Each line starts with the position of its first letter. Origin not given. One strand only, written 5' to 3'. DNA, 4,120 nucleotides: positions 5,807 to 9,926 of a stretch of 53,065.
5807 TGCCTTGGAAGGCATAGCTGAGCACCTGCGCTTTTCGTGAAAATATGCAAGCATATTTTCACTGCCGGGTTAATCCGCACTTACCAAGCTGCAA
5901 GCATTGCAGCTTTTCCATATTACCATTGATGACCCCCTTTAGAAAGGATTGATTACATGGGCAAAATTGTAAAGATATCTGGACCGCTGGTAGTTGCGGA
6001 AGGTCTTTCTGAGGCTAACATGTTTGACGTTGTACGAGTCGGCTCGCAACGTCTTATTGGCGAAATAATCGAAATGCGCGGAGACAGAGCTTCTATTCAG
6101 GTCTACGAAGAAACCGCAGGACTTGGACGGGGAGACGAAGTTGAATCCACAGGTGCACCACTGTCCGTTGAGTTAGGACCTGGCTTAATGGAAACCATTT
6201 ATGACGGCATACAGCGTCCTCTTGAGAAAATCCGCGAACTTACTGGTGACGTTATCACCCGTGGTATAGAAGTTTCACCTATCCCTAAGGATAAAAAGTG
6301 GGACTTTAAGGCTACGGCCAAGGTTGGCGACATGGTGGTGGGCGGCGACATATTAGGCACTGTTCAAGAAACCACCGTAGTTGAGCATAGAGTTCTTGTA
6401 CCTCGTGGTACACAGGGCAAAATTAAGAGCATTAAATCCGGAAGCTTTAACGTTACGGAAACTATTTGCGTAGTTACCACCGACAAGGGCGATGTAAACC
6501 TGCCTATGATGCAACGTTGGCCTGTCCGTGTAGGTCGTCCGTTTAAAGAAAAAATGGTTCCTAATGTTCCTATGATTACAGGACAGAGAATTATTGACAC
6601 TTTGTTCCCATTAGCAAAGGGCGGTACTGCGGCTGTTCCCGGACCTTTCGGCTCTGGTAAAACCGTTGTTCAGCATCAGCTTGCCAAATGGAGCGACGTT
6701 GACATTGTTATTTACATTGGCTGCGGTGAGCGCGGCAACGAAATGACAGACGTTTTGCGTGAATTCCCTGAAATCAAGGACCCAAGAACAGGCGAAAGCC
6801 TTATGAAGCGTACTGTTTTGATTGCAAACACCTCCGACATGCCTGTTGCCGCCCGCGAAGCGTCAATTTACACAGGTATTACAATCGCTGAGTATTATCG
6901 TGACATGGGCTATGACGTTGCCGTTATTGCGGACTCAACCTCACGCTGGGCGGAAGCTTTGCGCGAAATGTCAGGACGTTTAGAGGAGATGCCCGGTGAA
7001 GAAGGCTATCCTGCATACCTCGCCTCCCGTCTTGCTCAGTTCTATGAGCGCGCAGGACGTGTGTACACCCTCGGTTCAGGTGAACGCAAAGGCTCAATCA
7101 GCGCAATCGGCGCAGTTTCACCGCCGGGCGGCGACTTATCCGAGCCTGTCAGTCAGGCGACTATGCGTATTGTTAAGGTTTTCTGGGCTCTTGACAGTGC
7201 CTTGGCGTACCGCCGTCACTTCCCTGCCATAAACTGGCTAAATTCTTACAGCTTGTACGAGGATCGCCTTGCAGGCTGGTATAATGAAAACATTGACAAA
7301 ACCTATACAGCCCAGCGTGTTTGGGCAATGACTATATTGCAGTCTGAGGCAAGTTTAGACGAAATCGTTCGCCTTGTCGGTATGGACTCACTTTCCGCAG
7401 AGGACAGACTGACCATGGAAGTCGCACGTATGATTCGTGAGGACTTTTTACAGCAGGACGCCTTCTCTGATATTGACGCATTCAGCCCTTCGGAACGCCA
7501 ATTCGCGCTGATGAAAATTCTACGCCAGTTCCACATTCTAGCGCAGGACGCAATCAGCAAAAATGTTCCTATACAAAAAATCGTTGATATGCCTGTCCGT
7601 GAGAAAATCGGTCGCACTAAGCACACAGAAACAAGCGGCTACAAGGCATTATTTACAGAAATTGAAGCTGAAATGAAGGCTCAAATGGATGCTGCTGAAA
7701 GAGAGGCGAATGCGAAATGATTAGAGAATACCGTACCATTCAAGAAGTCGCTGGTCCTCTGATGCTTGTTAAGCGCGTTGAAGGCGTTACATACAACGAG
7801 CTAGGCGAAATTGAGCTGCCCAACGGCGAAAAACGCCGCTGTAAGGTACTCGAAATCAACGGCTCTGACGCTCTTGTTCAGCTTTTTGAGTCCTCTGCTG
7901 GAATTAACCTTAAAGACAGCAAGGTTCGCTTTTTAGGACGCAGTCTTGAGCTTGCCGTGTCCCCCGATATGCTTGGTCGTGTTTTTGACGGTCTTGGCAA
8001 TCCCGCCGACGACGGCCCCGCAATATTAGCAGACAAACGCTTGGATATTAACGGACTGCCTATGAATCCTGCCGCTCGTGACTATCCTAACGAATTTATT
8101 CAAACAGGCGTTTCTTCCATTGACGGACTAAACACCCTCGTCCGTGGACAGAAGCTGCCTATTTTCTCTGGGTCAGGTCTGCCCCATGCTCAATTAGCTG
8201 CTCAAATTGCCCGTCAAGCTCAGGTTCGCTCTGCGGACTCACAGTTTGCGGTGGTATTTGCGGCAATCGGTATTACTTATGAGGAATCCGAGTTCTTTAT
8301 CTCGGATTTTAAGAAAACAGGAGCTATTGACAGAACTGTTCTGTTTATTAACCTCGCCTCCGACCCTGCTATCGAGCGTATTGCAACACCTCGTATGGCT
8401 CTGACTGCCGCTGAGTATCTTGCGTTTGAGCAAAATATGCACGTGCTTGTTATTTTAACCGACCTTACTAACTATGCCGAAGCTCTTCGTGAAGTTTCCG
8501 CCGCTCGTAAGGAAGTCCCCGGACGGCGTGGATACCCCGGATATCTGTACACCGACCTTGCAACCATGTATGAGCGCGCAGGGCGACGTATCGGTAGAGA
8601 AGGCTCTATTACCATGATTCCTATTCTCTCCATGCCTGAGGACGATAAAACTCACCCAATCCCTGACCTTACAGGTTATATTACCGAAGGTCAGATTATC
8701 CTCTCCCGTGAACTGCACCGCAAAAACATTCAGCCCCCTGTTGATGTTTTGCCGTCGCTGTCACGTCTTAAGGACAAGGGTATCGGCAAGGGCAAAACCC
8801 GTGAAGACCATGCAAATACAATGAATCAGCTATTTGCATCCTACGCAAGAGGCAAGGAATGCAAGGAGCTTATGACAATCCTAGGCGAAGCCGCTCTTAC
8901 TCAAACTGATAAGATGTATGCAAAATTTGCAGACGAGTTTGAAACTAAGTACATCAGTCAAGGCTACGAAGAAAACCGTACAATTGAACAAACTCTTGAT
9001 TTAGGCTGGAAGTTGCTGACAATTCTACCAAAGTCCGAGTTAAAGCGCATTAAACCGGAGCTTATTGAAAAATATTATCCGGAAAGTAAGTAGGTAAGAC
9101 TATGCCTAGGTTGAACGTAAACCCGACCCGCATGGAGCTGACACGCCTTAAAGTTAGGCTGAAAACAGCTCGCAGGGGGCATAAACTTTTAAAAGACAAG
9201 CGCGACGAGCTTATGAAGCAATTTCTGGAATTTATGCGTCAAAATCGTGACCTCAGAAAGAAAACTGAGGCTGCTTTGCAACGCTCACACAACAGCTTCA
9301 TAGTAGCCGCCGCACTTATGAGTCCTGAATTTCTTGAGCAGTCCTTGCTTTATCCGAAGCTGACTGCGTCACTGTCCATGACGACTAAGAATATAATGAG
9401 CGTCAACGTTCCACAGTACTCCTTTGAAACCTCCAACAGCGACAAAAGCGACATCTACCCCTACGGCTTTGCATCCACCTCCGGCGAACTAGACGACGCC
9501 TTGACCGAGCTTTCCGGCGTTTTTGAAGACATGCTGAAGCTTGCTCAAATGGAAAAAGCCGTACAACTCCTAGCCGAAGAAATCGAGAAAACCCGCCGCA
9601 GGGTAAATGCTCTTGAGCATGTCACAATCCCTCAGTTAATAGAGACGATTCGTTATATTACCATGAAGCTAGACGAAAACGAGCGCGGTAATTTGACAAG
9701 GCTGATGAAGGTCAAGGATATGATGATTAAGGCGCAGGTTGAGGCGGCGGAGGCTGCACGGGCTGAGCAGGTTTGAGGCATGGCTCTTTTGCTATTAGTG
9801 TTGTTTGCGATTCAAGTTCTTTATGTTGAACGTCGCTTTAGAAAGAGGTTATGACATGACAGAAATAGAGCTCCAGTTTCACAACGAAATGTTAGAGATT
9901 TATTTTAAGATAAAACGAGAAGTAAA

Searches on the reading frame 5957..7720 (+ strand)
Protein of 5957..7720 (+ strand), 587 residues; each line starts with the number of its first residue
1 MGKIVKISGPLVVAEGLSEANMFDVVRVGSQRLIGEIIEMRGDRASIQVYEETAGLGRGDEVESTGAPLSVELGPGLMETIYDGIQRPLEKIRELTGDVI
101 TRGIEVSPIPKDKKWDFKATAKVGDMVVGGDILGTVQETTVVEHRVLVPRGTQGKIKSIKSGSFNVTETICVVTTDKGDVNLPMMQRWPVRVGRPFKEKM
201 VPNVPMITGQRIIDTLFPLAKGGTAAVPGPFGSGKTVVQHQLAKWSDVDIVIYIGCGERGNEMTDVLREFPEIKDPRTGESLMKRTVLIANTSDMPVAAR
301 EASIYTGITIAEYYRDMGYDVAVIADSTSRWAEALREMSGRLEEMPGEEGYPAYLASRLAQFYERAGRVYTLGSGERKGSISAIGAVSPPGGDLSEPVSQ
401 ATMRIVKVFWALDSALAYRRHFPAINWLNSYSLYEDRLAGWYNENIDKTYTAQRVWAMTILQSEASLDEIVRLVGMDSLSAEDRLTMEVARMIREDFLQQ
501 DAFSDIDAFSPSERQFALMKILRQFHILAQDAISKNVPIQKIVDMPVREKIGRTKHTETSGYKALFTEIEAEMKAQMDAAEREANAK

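Call 12: find_encoding_contigs(protein=window:5957-7720:+, flank=4000, max_places=10)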
Protein window:5957-7720:+ (587 aa): no gene with exactly this product is on record in the collection.

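Call 16: find_homologous_proteins(query=window:5957-7720:+, max_evalue=1e-50)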
Query window:5957-7720:+ (587 aa): 8000 proteins with E <= 1e-50 among 8000 candidates; the best 120 are listed.
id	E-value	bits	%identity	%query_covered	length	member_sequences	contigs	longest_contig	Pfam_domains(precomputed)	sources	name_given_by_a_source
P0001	0.0e+0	1307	100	100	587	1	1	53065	PF16886.12,PF02874.30,PF00006.32,PF22919.2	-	-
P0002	0.0e+0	1031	79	99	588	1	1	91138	PF16886.12,PF02874.30,PF00006.32,PF22919.2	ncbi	-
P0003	0.0e+0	1019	78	99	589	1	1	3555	PF16886.12,PF02874.30,PF00006.32,PF22919.2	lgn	-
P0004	0.0e+0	1015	78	98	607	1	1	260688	PF16886.12,PF02874.30,PF00006.32,PF22919.2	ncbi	-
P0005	1.9e-298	1009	77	100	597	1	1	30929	PF16886.12,PF02874.30,PF00006.32,PF22919.2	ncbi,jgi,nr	ncbi:MAG: V-type ATP synthase subunit A [Oscillospiraceae bacterium]|jgi:V/A-type H+-transporting AT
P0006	2.5e-298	1009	77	99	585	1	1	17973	PF16886.12,PF02874.30,PF00006.32,PF22919.2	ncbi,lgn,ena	-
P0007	1.1e-297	1007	77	99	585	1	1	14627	PF16886.12,PF02874.30,PF00006.32,PF22919.2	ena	-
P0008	1.7e-296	1003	77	99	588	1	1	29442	PF16886.12,PF02874.30,PF00006.32,PF22919.2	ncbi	-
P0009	6.9e-296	1001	76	99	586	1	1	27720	PF16886.12,PF02874.30,PF00006.32,PF22919.2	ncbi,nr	ncbi:MAG: V-type ATP synthase subunit A [Oscillospiraceae bacterium]|nr:V-type ATP synthase subunit 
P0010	7.0e-296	1001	76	99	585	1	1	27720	PF16886.12,PF02874.30,PF00006.32,PF22919.2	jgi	jgi:V/A-type H+-transporting ATPase subunit A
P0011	2.5e-293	992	76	99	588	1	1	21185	PF16886.12,PF02874.30,PF00006.32,PF22919.2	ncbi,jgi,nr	ncbi:MAG: V-type ATP synthase subunit A [Oscillospiraceae bacterium]|jgi:V/A-type H+-transporting AT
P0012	4.1e-292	988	76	98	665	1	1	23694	PF16886.12,PF02874.30,PF00006.32,PF22919.2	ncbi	-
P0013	4.4e-291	985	75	100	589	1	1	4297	PF16886.12,PF02874.30,PF00006.32,PF22919.2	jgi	jgi:V/A-type H+-transporting ATPase subunit A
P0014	3.1e-289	979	76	98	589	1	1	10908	PF16886.12,PF02874.30,PF00006.32,PF22919.2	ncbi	-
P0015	4.0e-289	978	77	97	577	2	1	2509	PF16886.12,PF02874.30,PF00006.32,PF22919.2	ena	-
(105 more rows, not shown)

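Call 17: find_encoding_contigs(protein=P0002, flank=10000, max_places=3)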
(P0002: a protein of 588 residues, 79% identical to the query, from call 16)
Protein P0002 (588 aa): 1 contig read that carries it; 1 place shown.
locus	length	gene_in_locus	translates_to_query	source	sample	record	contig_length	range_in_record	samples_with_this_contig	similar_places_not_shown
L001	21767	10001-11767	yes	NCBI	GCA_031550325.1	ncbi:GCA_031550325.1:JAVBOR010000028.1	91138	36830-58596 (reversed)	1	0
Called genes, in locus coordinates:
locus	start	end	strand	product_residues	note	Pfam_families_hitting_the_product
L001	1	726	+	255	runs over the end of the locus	PF00142:Fer4_NifH, PF01656:CbiA, PF06564:CBP_BcsQ, PF09140:MipZ, PF10609:ParA, PF13614:AAA_31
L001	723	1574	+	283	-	PF02195:ParB_N, PF17762:HTH_ParB, PF23552:ParB_C (weak)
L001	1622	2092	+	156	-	-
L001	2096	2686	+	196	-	PF04055:Radical_SAM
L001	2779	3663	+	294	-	PF02574:S-methyl_trans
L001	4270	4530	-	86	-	-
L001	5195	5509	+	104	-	-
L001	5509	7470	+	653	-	PF01496:V_ATPase_I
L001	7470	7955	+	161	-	PF00137:ATP-synt_C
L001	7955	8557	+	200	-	PF01991:vATP-synt_E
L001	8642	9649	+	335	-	PF01992:vATP-synt_AC39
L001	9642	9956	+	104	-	PF01990:ATP-synt_F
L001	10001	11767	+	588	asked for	PF02874:ATP-synt_ab_N, PF16886:ATP-synt_ab_Xtn, PF00006:ATP-synt_ab, PF22919:ATP-synt_VA_C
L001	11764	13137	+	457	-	PF02874:ATP-synt_ab_N (weak), PF00006:ATP-synt_ab, PF22919:ATP-synt_VA_C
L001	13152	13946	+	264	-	PF00535:Glycos_transf_2 (weak)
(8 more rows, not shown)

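Call 18: find_encoding_contigs(protein=P0004, flank=10000, max_places=3)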
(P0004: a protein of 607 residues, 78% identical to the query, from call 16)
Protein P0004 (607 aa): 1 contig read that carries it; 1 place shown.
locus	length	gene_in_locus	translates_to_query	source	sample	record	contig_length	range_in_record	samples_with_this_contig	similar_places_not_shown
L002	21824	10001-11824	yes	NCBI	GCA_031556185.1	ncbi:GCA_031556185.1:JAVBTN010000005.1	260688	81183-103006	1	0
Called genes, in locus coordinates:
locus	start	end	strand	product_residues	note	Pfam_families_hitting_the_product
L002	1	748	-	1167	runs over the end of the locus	PF17757:UvrB_inter, PF02559:CarD_TRCF_RID, PF00270:DEAD, PF04851:ResIII (weak), PF00271:Helicase_C, PF03461:TRCF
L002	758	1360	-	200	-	PF01195:Pept_tRNA_hydro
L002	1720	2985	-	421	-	PF24894:Hexapep_GlmU (faint), PF25084:LbH_EIF2B, PF25087:GMPPB_C (weak), PF00132:Hexapep, PF25087:GMPPB_C (weak), PF00132:Hexapep (weak)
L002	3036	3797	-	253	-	PF00731:AIRC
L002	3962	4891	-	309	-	-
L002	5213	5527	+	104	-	-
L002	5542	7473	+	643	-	PF01496:V_ATPase_I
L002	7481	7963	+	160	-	PF00137:ATP-synt_C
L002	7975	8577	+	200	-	PF01991:vATP-synt_E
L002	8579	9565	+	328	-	PF01992:vATP-synt_AC39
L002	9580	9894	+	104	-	PF01990:ATP-synt_F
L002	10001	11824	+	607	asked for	PF02874:ATP-synt_ab_N, PF16886:ATP-synt_ab_Xtn, PF00006:ATP-synt_ab, PF22919:ATP-synt_VA_C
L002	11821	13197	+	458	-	PF02874:ATP-synt_ab_N (weak), PF00006:ATP-synt_ab, PF22919:ATP-synt_VA_C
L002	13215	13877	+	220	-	PF01813:ATP-synt_D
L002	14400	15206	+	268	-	PF02675:AdoMet_dc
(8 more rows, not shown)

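Call 37: find_related_loci(query=window:5957-7720:+, collection=genome_contigs, flank=2500)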
Query window:5957-7720:+ (587 aa) in genome_contigs; peptide patterns used: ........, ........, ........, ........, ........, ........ (x = any residue, [..] = any of these).
600 stretches matched a pattern (row limit reached: there are more); 599 encode a relative of the query (tblastn E <= 1e-3); the best 80 are kept; 80 distinct loci.
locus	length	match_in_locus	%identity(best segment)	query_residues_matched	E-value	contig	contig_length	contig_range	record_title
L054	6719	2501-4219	69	2-573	0e+0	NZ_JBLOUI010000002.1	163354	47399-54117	Peptacetobacter sp. AB800 contig00002, whole genome shotgun sequence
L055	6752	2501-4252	68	2-585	0e+0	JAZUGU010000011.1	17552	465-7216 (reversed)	MAG: Candidatus Avispirillum sp. isolate T1900045283_TH20190053.MAGScoT_cleanbin_000003 SGB_5962_k141_2215847, whole gen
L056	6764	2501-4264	68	1-587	0e+0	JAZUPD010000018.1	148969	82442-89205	MAG: Eubacteriales bacterium isolate T1900044868_TS20190334.MAGScoT_cleanbin_000031 SGB_3148_k141_1911637, whole genome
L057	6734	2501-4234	68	2-578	0e+0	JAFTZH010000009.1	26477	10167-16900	MAG: Clostridia bacterium isolate RGIG4286 Roe_deer_Colon.Co__c473055, whole genome shotgun sequence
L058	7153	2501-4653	67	2-581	0e+0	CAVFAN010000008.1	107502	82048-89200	bacterium isolate G02648-L1_cleanbin_000014 genome assembly, contig: Spades_G02648-L1_contig_69, whole genome shotgun se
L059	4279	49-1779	67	2-579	0e+0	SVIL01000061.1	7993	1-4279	MAG: Clostridiales bacterium isolate SIG408 NODE_137979_length_7993_cov_1.510806, whole genome shotgun sequence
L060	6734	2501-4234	68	2-578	0e+0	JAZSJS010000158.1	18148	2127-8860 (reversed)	MAG: Eubacteriales bacterium isolate T1900044564_TS20190030.MAGScoT_cleanbin_000018 SGB_385_k141_1620177, whole genome s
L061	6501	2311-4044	67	2-579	0e+0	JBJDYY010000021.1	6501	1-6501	MAG: Candidatus Avispirillum sp. isolate PUUB40_bin.046 NODE_11359_length_6501_cov_7.499845, whole genome shotgun sequen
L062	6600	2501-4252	67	2-584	0e+0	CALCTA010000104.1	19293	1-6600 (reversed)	MAG TPA_asm: uncultured Clostridia bacterium isolate SRR6425794_bin.48_CONCOCT_v1.1_MAG genome assembly, contig: ERZ1767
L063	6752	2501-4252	68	2-584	0e+0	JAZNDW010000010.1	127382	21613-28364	MAG: Eubacteriales bacterium isolate T1900044725_TS20190191.MAGScoT_cleanbin_000012 SGB_1932_k141_582700, whole genome s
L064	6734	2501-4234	65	1-578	0e+0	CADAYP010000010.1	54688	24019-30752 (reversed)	MAG: Ruminococcus flavefaciens isolate RUG13743 genome assembly, contig: RUG13743_asm_10, whole genome shotgun sequence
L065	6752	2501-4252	68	2-583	0e+0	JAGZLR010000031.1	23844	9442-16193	MAG: Clostridiales bacterium isolate L3_128_000G1_dasL3_128_000G1_metabat.metabat.82 L3_128_000G1_scaffold_1964, whole g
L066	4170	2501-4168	71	2-555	0e+0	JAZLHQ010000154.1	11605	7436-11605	MAG: Eubacteriales bacterium isolate T1900044980_TA20190042.MAGScoT_cleanbin_000051 SGB_4117_k141_2680620, whole genome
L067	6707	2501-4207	67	2-569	0e+0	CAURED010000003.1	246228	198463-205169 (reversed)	MAG TPA_asm: uncultured Aminipila sp. isolate ERR9968768_bin.3_MetaWRAP_v1.3_MAG genome assembly, contig: ERZ21616018.33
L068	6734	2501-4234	65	1-578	0e+0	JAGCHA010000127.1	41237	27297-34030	MAG: Ruminococcus sp. isolate RGIG9784 Yak_Omasum.Co__c4473895, whole genome shotgun sequence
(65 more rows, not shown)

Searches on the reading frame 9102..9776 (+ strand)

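Call 30: search_protein_families(library=pfam, proteins=[window:9102-9776:+])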
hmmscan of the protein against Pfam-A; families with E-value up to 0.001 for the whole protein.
window:9102-9776:+ (224 aa): 1 family
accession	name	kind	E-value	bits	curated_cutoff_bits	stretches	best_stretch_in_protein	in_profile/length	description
PF01813.22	ATP-synt_D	-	2e-61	207.7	25.7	1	12-206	1-196/196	ATP synthase subunit D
